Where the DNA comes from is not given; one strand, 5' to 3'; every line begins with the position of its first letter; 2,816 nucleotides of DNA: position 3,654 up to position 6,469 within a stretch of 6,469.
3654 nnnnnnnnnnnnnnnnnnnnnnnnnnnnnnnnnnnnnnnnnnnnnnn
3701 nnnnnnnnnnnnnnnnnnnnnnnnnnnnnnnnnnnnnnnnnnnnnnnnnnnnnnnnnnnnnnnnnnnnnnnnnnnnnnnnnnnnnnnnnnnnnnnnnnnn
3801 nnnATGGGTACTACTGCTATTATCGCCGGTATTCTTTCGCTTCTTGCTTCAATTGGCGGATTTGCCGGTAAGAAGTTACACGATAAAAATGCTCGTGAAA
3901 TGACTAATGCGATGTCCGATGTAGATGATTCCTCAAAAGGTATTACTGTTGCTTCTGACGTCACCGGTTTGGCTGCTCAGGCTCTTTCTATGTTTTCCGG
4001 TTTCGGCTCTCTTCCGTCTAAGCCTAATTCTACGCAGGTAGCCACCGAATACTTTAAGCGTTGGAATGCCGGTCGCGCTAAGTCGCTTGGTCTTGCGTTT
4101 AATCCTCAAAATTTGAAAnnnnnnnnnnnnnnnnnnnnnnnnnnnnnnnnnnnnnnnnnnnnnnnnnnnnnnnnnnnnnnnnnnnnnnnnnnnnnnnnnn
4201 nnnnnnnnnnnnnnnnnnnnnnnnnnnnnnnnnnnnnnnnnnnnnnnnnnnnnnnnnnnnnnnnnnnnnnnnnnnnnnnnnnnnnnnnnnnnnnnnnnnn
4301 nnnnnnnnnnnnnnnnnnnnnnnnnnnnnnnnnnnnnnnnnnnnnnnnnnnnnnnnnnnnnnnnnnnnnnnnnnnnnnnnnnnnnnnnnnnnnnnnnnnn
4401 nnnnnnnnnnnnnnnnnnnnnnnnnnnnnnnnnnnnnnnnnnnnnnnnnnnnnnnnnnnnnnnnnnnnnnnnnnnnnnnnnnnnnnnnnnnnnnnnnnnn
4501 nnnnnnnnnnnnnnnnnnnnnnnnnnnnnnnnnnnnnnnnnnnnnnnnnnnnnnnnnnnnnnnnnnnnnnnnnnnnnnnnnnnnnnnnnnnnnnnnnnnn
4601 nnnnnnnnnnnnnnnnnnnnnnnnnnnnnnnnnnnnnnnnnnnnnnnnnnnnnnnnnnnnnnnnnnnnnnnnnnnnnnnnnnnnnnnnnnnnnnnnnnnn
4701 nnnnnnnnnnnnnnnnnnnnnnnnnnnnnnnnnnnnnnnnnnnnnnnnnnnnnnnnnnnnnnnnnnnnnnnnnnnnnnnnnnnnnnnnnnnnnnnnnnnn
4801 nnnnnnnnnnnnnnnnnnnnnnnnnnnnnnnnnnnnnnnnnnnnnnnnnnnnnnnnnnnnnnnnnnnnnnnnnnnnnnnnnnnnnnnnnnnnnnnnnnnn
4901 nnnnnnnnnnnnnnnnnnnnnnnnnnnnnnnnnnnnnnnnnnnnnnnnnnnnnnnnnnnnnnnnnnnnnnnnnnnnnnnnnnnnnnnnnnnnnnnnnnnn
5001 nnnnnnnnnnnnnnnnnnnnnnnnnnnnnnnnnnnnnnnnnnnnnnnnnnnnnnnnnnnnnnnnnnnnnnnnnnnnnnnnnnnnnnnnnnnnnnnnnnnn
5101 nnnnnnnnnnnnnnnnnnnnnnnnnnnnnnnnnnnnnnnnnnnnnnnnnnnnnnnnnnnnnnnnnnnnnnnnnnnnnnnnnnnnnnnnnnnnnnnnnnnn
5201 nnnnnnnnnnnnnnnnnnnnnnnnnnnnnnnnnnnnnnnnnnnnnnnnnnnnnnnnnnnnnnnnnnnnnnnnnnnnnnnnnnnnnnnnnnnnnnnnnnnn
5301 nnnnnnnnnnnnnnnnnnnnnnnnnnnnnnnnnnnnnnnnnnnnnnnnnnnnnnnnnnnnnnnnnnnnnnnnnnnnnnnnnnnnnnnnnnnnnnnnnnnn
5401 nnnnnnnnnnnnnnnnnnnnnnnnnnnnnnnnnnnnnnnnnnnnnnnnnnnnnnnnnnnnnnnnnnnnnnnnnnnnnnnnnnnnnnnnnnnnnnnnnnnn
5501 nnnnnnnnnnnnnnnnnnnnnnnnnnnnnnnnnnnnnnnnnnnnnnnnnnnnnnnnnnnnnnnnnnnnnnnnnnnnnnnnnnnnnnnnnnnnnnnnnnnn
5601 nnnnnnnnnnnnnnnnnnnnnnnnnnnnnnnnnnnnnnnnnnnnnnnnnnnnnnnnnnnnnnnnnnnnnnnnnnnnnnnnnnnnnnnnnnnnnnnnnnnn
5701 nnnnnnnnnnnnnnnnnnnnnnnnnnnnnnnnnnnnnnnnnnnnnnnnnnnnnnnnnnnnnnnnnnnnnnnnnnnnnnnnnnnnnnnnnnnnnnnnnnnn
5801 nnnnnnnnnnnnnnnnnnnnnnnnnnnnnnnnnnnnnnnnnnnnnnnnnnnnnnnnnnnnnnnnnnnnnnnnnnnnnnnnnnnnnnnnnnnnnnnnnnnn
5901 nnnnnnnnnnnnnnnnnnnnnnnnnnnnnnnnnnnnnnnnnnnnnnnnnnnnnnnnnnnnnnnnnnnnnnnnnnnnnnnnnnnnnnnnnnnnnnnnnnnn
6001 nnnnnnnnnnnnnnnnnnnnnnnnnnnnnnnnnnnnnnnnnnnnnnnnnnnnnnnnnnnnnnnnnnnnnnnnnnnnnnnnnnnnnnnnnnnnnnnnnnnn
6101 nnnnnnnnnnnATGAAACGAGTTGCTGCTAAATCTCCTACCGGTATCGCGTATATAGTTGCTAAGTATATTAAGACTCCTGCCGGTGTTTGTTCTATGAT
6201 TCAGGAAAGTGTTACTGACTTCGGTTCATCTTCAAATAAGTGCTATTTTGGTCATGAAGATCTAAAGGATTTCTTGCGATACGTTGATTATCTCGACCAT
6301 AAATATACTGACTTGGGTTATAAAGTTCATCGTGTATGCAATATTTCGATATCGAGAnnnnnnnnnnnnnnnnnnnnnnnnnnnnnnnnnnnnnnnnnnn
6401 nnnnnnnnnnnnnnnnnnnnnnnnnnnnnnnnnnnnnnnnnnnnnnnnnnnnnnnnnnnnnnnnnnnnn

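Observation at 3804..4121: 105-aa single-pass membrane protein coupled to the pilot gene: candidate lysis (amurin-like) protein or membrane anchor of the pilot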

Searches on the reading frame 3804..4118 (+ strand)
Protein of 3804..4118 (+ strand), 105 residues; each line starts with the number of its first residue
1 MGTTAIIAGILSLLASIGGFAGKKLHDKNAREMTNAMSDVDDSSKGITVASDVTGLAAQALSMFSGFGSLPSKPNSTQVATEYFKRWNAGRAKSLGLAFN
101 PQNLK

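Call 4: search_protein_families(library=pfam, proteins=[window:3804-4118:+], max_evalue=1)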
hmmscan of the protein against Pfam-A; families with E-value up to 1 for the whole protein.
window:3804-4118:+ (105 aa): 0 families

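Call 5: search_protein_families(library=phrogs, proteins=[window:3804-4118:+], max_evalue=1)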
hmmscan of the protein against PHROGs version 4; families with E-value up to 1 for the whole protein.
window:3804-4118:+ (105 aa): 1 family
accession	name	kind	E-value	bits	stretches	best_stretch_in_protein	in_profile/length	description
phrog_23151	-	unknown function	0.32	12.1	1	6-20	41-55/55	-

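Call 7: search_dna_similar(query=window:3804-4118:+, collection=phages, mode=protein, max_evalue=1, max_rows=30)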
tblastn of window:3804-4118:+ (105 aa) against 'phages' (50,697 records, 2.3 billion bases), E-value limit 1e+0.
Records with a match: 3; places in all: 3; records where one place covers at least 80% of the query: 0.
Best place of each record, by identity: <60% 3.
By first word of the organism name: Microviridae 2; Aeromonas 1.
By host as written in the record: - 2; Aeromonas hydrophila 1.
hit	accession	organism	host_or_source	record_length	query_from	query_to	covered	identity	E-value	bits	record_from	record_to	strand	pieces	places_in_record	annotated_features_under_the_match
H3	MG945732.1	Microviridae sp.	pig feces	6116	22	72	49%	56.9%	1e-8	56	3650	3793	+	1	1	similar to hypothetical protein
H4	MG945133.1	Microviridae sp.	pig feces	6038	22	72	49%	54.9%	6e-8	54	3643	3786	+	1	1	similar to hypothetical protein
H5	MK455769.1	Aeromonas phage MJG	Aeromonas hydrophila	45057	50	95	44%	39.1%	3e-1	35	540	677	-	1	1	none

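Call 14: find_homologous_proteins(query=window:3804-4118:+, max_evalue=0.01)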
Query window:3804-4118:+ (105 aa): 16 proteins with E <= 0.01 among 40 candidates.
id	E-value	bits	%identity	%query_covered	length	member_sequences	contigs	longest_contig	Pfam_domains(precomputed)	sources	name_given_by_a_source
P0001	4.1e-56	205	95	100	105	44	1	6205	-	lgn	-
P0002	5.3e-53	195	89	100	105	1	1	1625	-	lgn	-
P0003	2.1e-52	193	90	100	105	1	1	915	-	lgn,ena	-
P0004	2.3e-51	190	86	100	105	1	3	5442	-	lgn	-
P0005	2.5e-51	190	87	100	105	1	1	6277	-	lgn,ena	-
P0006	8.4e-51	188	85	100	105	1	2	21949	-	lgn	-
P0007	3.4e-50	186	88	100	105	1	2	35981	-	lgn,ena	-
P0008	1.1e-46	175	79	100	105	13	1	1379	-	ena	-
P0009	2.9e-45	170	78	100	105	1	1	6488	-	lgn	-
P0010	3.3e-43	164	78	95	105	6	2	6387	-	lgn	-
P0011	7.4e-33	131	74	83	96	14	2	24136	-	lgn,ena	-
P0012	1.9e-31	126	72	83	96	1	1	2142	-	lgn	-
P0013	2.9e-31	126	71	83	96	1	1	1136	-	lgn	-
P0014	6.5e-31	124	69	89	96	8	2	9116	-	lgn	-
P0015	1.7e-30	123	66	89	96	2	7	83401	-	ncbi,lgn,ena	-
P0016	9.3e-25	105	58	99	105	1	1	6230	-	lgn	-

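Call 16: find_encoding_contigs(protein=P0015, flank=8000, max_places=4)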
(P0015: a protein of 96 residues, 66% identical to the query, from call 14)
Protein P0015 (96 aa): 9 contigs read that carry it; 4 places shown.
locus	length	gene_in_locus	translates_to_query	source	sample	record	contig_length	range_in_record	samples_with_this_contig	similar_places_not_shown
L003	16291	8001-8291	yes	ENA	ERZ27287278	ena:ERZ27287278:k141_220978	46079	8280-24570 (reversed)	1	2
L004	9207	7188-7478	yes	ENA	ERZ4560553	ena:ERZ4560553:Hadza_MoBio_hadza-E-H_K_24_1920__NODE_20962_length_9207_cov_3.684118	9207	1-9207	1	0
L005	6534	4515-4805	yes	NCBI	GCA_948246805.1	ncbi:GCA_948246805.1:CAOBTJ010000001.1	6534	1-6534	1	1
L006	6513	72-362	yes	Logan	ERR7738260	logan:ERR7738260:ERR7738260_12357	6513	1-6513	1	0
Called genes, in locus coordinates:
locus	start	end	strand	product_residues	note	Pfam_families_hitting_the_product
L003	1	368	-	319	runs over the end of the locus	PF01699:Na_Ca_ex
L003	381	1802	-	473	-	PF01938:TRAM, PF05958:tRNA_U5-meth_tr, PF13649:Methyltransf_25 (weak), PF13847:Methyltransf_31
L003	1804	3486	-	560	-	PF02690:Na_Pi_cotrans, PF01895:PhoU (faint)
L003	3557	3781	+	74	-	-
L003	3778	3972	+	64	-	-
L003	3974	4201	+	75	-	-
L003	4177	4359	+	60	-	-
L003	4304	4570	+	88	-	-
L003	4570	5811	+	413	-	PF23343:REP_ORF2-G2P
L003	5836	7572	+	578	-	PF02305:Phage_F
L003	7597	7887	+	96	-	-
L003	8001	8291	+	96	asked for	-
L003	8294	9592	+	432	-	-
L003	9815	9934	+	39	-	-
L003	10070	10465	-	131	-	-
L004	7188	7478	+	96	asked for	-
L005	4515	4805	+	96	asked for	-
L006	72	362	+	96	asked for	-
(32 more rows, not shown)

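Call 26: search_protein_representatives(alignment_id=A2)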
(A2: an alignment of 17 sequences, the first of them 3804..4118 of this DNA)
Query: 17 sequences, 105 profile positions. Proteins with E-value up to 0.001 (for the whole library): 6; up to 1e-10: 6; up to 1e-30: 1. The best 6 are listed.
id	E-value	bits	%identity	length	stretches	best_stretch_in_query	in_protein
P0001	2.1e-55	201.5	-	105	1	1-105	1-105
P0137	7.2e-28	113.0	-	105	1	1-85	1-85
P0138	1.3e-19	86.4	-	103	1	1-82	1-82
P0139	1.0e-17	80.4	-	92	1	1-67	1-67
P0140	1.1e-14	70.6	-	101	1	1-74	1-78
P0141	4.3e-12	62.3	-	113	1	1-81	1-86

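Call 45: find_encoding_contigs(protein=P0141, flank=6000, max_places=3)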
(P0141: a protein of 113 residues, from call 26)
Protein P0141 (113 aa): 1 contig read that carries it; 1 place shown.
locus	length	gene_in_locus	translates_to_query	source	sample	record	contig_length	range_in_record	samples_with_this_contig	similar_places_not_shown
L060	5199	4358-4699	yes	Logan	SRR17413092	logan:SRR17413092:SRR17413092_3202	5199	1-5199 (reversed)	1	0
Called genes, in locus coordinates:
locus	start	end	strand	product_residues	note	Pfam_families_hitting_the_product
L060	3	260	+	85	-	?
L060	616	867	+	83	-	-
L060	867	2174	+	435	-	PF23343:REP_ORF2-G2P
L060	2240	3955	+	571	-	PF02305:Phage_F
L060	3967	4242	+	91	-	-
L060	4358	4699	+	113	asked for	-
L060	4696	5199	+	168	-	?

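Call 46: find_related_loci(query=A3, collection=genome_contigs, flank=5000)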
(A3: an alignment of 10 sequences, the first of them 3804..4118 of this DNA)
Query A3 (105 aa) in genome_contigs; peptide patterns used: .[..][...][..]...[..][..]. (x = any residue, [..] = any of these).
42 stretches matched a pattern; 2 encode a relative of the query (tblastn E <= 1e-3); 2 distinct loci.
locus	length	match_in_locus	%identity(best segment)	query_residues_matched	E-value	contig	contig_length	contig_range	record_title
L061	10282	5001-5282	49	1-86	2e-23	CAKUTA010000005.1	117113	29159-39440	MAG: uncultured Bacteroidales bacterium isolate REFINED_METABAT215_TOP10_CONTIGS_1500_ASSEMBLY_K77_MERGED__Hadza_MoBio_h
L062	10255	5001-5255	49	1-88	1e-21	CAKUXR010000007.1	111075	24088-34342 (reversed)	MAG: uncultured Bacteroidales bacterium isolate REFINED_METABAT215_TOP10_CONTIGS_1500_ASSEMBLY_K77_MERGED__Hadza_MoBio_h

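Call 62: predict_structure(alignment_id=A2)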
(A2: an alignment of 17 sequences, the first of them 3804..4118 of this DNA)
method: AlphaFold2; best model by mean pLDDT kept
length: 105 residues; sequences in the alignment: 17
mean_pLDDT: 53.2   pTM: 0.22
mean pLDDT of the five models: 53.2, 51.0, 50.0, 48.5, 44.1
residues with pLDDT >= 90: 0; 70-90: 0; 50-70: 65; < 50: 40
segments of 3 or more residues with pLDDT < 50: 30-52, 65-75
pLDDT, mean of each block of 10 residues (from residue 1): 57 61 52 47 46 53 47 49 63 55 54
secondary structure, 60 per line:
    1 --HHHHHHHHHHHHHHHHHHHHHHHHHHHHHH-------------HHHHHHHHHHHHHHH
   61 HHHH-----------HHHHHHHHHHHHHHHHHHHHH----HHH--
elements in order: H3-32 H46-64 H76-96

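Call 64: search_solved_structures(query=A3, max_evalue=10)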
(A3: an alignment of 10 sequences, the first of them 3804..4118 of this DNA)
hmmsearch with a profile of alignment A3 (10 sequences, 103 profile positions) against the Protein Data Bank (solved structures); distinct sequences matched with E-value up to 10: 3.
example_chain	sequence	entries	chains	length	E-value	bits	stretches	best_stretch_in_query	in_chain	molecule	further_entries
1l2w_I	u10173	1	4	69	0.0073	19.8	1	15-64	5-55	Outer membrane virulence protein yopE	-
9dzz_A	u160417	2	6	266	1.2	12.7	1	42-76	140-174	Sec-independent protein translocase protein TatC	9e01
9r91_A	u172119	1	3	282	1.2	12.7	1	42-76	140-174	Sec-independent protein translocase protein TatC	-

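Call 65: search_protein_families(library=ncbifam, proteins=[window:3804-4118:+], max_evalue=1)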
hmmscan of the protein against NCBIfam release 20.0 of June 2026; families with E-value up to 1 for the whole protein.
window:3804-4118:+ (105 aa): 1 family
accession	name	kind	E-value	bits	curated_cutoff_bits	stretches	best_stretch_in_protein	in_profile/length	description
NF005992.0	PRK08116.1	subfamily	0.18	10.9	189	1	62-99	82-119/269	hypothetical protein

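Call 86: find_encoding_contigs(protein=P0138, flank=6000, max_places=1)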
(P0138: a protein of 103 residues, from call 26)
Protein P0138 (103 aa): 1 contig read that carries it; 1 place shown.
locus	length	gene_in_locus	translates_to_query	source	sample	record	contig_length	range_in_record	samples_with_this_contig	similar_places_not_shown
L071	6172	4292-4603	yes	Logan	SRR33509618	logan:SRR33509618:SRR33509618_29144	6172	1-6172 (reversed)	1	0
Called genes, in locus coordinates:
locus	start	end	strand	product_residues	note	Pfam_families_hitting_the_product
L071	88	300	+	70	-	-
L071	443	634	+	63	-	-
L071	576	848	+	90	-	-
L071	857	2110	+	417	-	PF23343:REP_ORF2-G2P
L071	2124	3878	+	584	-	PF02305:Phage_F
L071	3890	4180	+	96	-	-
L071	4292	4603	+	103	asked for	-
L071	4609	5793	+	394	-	-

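Call 87: find_encoding_contigs(protein=P0140, flank=6000, max_places=1)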
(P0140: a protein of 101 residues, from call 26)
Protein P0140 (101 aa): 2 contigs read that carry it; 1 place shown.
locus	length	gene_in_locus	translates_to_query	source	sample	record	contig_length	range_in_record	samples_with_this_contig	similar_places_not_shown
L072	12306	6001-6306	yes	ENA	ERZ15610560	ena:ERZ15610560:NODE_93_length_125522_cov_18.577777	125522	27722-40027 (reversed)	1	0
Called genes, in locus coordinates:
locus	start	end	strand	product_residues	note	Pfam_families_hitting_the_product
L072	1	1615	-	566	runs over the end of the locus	PF02690:Na_Pi_cotrans, PF01895:PhoU (faint)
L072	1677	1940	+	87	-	-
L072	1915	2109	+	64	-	-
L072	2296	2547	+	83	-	-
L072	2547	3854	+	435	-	PF23343:REP_ORF2-G2P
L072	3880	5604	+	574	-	PF02305:Phage_F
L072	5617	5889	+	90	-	-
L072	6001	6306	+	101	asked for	-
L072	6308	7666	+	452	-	-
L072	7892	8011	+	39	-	-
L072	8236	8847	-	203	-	-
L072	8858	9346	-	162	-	-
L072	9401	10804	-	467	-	PF00224:PK, PF02887:PK_C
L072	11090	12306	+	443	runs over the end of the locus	PF05496:RuvB_N, PF00004:AAA, PF07724:AAA_2 (weak), PF07726:AAA_3 (weak), PF07728:AAA_5, PF13173:AAA_14 (weak), PF16193:AAA_assoc_2, PF12002:MgsA_C, +3 more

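Call 88: find_encoding_contigs(protein=P0137, flank=6000, max_places=1)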
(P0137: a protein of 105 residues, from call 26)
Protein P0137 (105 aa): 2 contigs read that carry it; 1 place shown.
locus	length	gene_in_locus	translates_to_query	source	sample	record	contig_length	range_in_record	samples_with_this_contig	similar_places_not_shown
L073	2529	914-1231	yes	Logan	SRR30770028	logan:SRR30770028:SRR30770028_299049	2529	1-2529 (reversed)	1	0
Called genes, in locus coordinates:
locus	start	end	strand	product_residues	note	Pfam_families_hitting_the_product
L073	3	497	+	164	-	?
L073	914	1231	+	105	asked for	-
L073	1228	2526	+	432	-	-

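Call 89: find_encoding_contigs(protein=P0016, flank=6000, max_places=1)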
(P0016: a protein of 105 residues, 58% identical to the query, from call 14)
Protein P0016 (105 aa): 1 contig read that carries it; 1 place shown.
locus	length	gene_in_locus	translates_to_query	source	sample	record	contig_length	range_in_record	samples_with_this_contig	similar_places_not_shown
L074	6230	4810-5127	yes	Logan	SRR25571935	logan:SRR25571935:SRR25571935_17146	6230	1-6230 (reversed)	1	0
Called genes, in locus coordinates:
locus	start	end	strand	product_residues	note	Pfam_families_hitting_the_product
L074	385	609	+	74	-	-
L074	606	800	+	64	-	-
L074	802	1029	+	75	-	-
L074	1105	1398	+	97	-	-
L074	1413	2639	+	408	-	PF23343:REP_ORF2-G2P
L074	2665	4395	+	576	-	PF02305:Phage_F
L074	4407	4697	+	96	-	-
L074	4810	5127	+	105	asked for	-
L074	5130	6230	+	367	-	?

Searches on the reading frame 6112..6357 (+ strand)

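Call 4: search_protein_families(library=pfam, proteins=[window:6112-6357:+], max_evalue=1)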
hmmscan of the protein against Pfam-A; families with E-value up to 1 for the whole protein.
window:6112-6357:+ (82 aa): 0 families

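Call 5: search_protein_families(library=phrogs, proteins=[window:6112-6357:+], max_evalue=1)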
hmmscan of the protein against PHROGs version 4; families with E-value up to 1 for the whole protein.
window:6112-6357:+ (82 aa): 1 family
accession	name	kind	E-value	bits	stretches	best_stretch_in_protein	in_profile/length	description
phrog_35148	-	unknown function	0.15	13.2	1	12-78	23-87/102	-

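Call 65: search_protein_families(library=ncbifam, proteins=[window:6112-6357:+], max_evalue=1)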
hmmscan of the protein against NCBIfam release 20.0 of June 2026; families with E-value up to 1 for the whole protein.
window:6112-6357:+ (82 aa): 0 families
